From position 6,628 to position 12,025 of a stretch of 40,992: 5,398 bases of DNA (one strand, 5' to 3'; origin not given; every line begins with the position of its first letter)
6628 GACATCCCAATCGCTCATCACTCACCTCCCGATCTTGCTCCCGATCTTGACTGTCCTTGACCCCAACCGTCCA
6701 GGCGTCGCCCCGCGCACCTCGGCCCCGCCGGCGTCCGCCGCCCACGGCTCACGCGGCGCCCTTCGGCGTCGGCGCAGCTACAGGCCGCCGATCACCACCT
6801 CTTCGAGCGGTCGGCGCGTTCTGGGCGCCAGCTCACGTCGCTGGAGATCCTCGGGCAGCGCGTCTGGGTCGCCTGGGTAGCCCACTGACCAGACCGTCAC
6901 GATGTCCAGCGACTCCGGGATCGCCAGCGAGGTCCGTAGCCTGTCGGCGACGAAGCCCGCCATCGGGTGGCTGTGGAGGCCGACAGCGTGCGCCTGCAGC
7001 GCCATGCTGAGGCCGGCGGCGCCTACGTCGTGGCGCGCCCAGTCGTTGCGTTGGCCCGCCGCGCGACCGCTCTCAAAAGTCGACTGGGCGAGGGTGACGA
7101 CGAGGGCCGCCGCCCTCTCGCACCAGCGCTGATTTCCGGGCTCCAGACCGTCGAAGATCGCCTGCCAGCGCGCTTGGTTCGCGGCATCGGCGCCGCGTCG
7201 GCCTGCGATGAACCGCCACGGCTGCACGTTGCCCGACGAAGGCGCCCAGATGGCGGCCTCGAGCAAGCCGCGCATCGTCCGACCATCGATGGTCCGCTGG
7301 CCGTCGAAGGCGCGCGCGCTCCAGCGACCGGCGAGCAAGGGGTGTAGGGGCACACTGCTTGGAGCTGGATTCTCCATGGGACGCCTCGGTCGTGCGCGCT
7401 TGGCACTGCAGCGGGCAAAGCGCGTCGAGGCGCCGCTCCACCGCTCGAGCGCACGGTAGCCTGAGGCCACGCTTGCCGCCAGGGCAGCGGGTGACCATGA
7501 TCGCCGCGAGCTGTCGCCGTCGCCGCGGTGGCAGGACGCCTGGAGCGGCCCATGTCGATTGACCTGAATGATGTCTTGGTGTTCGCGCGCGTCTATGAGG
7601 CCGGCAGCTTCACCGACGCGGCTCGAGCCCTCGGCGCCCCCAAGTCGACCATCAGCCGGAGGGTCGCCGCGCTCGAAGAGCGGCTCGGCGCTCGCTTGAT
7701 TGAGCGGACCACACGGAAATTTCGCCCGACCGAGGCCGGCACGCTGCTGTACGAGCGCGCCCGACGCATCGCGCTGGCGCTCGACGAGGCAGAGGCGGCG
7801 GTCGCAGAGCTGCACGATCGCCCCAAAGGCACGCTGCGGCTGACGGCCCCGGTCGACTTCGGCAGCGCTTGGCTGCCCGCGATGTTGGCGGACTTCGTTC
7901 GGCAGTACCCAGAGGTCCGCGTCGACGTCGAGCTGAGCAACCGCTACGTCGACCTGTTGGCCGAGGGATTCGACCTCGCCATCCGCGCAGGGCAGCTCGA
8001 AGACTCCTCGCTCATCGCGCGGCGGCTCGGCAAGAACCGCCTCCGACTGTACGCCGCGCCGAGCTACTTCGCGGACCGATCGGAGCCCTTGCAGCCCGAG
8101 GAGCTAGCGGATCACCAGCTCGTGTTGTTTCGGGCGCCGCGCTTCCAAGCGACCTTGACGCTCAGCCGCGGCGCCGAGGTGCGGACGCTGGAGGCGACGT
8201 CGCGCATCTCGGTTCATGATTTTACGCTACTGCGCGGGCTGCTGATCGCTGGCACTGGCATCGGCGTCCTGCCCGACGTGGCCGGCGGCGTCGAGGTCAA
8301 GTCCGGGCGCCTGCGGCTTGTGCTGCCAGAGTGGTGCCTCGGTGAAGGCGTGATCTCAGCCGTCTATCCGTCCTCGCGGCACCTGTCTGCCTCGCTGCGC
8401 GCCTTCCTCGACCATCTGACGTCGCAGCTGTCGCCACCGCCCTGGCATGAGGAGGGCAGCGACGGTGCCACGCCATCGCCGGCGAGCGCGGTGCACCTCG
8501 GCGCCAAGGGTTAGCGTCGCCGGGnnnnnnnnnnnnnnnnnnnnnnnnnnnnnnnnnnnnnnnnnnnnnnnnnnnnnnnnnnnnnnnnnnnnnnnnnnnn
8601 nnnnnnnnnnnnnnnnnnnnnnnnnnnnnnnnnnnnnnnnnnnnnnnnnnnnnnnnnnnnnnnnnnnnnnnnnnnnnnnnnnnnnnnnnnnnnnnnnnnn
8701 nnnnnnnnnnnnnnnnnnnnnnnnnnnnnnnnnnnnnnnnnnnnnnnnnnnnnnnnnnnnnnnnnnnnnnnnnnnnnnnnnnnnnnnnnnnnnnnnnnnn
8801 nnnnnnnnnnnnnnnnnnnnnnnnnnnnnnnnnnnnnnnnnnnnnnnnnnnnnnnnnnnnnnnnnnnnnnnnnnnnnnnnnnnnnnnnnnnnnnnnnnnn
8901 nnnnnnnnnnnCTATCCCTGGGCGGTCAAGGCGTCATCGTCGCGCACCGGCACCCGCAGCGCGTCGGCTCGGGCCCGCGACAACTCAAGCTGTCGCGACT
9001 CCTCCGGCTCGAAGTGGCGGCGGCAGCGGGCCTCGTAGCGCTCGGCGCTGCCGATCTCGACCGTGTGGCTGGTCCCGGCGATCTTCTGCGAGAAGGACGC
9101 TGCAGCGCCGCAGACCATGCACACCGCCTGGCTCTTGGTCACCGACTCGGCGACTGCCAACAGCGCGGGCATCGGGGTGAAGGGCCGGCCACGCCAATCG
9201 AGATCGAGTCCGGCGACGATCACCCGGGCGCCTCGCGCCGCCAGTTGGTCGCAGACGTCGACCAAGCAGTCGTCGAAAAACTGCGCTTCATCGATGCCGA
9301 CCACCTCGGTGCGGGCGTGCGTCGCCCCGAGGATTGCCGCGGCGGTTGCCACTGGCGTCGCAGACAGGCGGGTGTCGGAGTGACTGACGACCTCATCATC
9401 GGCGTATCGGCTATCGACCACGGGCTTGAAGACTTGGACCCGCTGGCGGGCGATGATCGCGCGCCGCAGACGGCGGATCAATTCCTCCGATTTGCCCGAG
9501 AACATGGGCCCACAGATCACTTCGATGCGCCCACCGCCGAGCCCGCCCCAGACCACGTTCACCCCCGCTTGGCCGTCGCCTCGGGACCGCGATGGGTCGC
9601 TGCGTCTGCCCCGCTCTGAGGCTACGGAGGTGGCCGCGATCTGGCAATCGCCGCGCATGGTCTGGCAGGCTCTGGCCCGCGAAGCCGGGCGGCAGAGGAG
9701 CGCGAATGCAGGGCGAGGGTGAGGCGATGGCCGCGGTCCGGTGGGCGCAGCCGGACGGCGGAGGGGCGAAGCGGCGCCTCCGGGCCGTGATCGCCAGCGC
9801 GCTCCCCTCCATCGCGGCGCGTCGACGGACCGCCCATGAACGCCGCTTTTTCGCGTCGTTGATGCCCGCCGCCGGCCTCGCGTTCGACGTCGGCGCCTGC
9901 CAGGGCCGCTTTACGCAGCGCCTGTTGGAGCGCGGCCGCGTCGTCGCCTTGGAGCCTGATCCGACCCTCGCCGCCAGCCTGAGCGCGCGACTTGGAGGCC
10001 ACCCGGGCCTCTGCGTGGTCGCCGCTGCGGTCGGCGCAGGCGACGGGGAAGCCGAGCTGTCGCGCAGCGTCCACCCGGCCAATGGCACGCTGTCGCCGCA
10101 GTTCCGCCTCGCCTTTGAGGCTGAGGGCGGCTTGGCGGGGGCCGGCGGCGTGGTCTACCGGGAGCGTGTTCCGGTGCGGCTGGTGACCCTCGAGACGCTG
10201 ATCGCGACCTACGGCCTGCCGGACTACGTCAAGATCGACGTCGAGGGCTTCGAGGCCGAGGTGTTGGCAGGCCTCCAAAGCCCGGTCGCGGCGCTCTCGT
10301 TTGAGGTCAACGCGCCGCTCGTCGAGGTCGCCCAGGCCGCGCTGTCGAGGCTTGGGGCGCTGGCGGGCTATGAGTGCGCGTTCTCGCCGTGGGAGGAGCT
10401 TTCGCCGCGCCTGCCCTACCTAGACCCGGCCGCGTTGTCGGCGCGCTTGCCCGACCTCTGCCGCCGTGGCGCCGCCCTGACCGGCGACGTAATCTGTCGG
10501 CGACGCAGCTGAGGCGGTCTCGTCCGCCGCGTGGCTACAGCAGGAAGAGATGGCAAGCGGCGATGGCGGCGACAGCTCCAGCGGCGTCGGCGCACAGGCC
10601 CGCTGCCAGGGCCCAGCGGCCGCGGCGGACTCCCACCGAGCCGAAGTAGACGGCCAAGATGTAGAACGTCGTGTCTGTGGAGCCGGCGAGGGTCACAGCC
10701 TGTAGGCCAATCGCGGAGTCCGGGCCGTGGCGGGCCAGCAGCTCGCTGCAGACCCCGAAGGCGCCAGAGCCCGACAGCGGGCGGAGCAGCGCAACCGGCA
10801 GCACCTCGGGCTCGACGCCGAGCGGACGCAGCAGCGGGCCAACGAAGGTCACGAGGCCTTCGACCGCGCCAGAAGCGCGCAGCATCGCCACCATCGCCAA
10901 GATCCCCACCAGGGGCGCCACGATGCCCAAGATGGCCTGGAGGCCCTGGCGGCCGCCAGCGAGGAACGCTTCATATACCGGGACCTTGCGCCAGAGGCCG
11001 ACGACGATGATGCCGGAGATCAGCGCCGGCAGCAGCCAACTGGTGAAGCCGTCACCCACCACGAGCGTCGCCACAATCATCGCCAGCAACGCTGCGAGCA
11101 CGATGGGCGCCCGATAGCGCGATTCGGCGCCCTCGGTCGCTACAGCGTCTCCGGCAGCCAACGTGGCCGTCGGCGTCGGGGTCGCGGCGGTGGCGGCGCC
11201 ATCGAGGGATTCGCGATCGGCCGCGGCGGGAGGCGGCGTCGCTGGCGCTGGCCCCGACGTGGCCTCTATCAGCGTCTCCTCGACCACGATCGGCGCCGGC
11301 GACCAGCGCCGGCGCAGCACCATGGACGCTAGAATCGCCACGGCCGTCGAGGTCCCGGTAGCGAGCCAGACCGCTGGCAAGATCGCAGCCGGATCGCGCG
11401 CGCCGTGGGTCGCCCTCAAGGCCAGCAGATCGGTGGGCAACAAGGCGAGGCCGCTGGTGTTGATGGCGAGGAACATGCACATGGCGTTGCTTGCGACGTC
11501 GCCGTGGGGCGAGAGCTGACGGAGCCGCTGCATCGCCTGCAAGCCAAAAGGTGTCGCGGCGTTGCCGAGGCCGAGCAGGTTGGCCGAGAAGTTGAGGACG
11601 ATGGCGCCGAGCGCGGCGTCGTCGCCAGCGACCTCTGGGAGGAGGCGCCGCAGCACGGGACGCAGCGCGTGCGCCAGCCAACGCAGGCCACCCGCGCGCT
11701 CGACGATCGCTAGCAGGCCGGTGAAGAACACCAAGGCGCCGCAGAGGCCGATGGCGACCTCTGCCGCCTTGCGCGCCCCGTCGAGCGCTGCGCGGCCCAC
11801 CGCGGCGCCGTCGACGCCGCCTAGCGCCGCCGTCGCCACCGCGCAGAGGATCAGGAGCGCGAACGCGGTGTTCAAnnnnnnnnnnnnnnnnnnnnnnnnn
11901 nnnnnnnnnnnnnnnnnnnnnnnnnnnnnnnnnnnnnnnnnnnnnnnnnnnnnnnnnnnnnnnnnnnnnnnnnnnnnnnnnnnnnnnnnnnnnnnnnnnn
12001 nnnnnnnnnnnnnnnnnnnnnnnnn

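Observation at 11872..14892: Single 1006-aa polypeptide with two complete radical SAM cores and a Gfo/Idh/MocA dehydrogenase domain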

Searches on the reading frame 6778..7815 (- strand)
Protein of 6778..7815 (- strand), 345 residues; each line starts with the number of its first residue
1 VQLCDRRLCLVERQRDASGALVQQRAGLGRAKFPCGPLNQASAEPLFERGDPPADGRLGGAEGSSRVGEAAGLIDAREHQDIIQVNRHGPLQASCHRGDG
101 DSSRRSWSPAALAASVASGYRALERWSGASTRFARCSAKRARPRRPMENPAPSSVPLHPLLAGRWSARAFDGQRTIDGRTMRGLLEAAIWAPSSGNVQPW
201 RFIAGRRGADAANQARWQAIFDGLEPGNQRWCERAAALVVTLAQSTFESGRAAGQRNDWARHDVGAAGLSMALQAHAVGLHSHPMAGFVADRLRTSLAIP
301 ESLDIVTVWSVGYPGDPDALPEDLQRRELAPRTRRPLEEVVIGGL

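Call 10: search_protein_families(library=pfam, proteins=[window:6778-7815:-], max_evalue=0.001)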
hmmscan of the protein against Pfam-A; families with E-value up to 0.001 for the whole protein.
window:6778-7815:- (345 aa): 2 families
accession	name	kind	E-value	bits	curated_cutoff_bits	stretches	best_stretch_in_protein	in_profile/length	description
PF00881.29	Nitroreductase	-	5.1e-19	69.5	23.5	1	162-313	2-167/167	Nitroreductase family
PF14512.11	TM1586_NiRdase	-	2.2e-05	24.6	27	0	179-206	158-185/215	Putative TM nitroreductase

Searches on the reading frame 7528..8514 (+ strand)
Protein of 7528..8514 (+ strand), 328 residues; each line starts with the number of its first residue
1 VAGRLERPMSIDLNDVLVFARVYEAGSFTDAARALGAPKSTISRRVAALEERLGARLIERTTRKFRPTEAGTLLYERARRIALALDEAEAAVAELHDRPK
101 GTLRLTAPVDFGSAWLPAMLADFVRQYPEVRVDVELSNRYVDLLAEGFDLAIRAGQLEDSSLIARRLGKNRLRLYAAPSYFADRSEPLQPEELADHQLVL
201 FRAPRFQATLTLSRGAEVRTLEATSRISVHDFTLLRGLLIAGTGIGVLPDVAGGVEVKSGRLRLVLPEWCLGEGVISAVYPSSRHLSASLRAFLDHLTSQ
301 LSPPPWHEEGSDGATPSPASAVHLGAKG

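Call 10: search_protein_families(library=pfam, proteins=[window:7528-8514:+], max_evalue=0.001)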
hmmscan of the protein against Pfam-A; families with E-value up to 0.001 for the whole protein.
window:7528-8514:+ (328 aa): 4 families
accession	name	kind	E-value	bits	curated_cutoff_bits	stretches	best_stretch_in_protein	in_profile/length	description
PF03466.25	LysR_substrate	-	1.7e-47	161.9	28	1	97-301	2-208/209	LysR substrate binding domain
PF00126.33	HTH_1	-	3.7e-20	72.1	26.6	1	13-71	1-59/60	Bacterial regulatory helix-turn-helix protein, lysR family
PF25213.1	HVO_A0261_N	-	1.2e-05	25.5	35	1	32-86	31-82/86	HVO_A0261 N-terminal domain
PF09339.16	HTH_IclR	-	0.00018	21.6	22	0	24-52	17-45/52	IclR helix-turn-helix domain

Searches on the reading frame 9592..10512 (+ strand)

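Call 10: search_protein_families(library=pfam, proteins=[window:9592-10512:+], max_evalue=0.001)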
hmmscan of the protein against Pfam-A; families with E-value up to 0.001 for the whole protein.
window:9592-10512:+ (306 aa): 1 family
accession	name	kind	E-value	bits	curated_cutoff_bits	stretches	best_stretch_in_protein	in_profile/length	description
PF05050.19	Methyltransf_21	-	7.7e-14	52.6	22.7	1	99-234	1-138/173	Methyltransferase FkbM domain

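Call 34: search_protein_families(library=ncbifam, proteins=[window:9592-10512:+], max_evalue=0.01)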
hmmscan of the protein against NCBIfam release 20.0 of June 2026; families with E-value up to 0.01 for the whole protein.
window:9592-10512:+ (306 aa): 3 families
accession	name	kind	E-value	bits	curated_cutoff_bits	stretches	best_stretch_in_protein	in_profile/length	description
TIGR01444.1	fkbM_fam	subfamily_domain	2.9e-19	70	37.7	1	98-230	3-129/143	FkbM family methyltransferase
NF000499.2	Erm23S_rRNA_broad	equivalog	0.00029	20.3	212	1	97-144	27-75/244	23S ribosomal RNA methyltransferase Erm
NF000337.1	erm_SHROVE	exception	0.00045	19.6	320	1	79-145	15-81/248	ErmE/ErmH/ErmO/ErmR family 23S rRNA (adenine(2058)-N(6))-methyltransferase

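Call 86: search_protein_families(library=padloc, proteins=[window:9592-10512:+], max_evalue=0.001)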
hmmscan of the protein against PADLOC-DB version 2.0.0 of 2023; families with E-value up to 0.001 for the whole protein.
window:9592-10512:+ (306 aa): 0 families

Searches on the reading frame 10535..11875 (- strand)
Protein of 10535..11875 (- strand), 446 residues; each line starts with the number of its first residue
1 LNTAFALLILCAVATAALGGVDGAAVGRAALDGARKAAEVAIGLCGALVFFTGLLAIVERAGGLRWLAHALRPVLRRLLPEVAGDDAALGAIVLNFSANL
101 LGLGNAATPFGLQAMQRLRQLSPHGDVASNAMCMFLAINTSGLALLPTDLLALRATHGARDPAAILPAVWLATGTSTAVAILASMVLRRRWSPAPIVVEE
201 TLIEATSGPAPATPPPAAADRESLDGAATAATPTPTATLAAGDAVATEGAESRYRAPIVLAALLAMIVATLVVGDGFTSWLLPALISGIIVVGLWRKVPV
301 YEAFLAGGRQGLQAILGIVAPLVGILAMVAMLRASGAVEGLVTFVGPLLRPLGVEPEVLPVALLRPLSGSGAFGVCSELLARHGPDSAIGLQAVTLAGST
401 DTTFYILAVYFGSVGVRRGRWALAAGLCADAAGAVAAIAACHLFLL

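Call 10: search_protein_families(library=pfam, proteins=[window:10535-11875:-], max_evalue=0.001)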
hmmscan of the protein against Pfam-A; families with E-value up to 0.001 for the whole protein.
window:10535-11875:- (446 aa): 1 family
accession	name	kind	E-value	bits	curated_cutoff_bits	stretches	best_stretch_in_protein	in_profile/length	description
PF07670.19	Gate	-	1.4e-19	70.9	29.6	2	44-148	4-96/104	Nucleoside recognition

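Call 34: search_protein_families(library=ncbifam, proteins=[window:10535-11875:-], max_evalue=0.01)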
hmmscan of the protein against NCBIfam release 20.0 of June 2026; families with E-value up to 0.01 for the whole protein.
window:10535-11875:- (446 aa): 1 family
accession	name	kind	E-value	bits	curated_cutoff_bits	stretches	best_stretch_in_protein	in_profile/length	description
NF007811.0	PRK10519.1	equivalog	0.00022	20.8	111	1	299-400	10-115/155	hypothetical protein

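Call 86: search_protein_families(library=padloc, proteins=[window:10535-11875:-], max_evalue=0.001)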
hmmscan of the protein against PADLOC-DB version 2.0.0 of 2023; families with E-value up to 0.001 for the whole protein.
window:10535-11875:- (446 aa): 0 families

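Call 94: search_solved_structures(query=window:10535-11875:-, max_evalue=1)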
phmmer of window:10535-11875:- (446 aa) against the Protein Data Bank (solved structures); distinct sequences matched with E-value up to 1: 1.
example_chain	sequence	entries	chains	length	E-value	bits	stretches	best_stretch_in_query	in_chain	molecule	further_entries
3rys_A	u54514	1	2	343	0.28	13.4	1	349-420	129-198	Adenosine deaminase 1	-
